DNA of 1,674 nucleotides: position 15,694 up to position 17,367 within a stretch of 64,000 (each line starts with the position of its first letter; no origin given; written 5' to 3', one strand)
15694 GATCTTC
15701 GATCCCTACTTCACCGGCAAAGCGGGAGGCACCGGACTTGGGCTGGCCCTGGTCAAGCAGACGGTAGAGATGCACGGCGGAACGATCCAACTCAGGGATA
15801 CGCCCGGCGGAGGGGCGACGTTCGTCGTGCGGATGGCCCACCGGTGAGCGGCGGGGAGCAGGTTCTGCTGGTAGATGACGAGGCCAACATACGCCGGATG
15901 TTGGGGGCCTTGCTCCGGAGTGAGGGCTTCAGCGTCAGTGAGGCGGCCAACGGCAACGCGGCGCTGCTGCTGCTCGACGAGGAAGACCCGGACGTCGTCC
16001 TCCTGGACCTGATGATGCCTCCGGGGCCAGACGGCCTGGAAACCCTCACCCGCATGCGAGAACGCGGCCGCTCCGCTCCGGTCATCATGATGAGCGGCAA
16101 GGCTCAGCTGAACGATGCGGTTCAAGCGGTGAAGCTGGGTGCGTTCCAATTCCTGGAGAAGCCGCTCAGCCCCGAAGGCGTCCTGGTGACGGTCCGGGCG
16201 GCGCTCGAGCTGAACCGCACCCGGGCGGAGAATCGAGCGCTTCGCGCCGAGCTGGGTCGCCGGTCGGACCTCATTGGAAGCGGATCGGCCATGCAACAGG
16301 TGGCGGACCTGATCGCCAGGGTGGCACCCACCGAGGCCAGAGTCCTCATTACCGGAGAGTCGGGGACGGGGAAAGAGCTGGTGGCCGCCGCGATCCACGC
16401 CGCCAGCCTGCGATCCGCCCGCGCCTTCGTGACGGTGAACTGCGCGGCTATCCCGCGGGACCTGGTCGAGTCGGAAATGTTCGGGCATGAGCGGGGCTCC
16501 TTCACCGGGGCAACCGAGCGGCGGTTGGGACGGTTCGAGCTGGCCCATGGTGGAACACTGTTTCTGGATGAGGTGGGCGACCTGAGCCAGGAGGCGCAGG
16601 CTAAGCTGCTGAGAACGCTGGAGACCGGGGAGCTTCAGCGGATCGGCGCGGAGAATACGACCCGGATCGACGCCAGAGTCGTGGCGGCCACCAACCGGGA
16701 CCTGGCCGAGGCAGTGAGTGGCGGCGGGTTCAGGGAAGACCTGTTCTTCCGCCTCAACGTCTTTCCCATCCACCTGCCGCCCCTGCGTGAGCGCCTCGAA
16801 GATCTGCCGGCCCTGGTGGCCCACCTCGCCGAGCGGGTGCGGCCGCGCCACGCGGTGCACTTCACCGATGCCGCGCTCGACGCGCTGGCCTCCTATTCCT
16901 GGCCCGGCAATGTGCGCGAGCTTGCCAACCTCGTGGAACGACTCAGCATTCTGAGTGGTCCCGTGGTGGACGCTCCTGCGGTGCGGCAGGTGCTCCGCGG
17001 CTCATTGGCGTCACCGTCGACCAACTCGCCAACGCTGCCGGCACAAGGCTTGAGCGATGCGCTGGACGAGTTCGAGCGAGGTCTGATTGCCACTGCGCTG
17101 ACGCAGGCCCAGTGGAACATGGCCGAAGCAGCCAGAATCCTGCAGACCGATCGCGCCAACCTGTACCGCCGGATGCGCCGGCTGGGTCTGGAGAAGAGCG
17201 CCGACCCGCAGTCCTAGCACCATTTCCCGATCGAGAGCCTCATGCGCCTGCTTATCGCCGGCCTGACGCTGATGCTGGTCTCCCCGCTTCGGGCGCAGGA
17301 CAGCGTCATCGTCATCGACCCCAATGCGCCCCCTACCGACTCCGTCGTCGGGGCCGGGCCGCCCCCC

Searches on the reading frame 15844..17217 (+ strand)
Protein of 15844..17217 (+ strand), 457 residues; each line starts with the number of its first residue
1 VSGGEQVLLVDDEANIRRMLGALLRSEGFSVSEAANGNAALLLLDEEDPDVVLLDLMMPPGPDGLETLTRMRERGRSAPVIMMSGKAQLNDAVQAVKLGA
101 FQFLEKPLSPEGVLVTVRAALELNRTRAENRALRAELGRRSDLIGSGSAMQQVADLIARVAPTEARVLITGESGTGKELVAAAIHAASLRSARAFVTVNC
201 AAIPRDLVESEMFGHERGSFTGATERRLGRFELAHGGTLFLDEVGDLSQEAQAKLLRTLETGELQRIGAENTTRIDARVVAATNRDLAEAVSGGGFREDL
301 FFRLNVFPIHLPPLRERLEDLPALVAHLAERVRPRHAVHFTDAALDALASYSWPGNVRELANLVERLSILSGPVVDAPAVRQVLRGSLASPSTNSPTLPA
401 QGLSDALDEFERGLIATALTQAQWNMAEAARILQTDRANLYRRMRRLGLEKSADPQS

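Call 29: search_protein_families(library=pfam, proteins=[window:15844-17217:+])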
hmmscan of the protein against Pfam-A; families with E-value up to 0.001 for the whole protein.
window:15844-17217:+ (457 aa): 9 families
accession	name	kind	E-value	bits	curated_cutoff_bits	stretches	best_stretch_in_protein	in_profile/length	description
PF00158.32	Sigma54_activat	-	2.2e-68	229.6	20.2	1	143-310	1-168/168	Sigma-54 interaction domain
PF00072.30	Response_reg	-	2.7e-29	102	30.2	1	7-114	1-107/111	Response regulator receiver domain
PF14532.12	Sigma54_activ_2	-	7.9e-22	78.4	25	1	144-314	1-138/138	Sigma-54 interaction domain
PF25601.1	AAA_lid_14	-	1.1e-16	60.8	27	1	315-384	1-74/87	AAA+ ATPase lid domain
PF02954.25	HTH_8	-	7.3e-11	42.1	22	1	407-446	2-41/42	Bacterial regulatory protein, Fis family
PF07728.20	AAA_5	-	1.8e-07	31.7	22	1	167-285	2-123/139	AAA domain (dynein-related subfamily)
PF01078.27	Mg_chelatase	-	1.2e-06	28.6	20.3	1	164-284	22-157/207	Magnesium chelatase, subunit ChlI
PF13191.12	AAA_16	-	0.00011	23.1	32.6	1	143-259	2-97/167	AAA ATPase domain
PF00004.35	AAA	-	0.00032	21.6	21.2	1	167-285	1-110/131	ATPase family associated with various cellular activities (AAA)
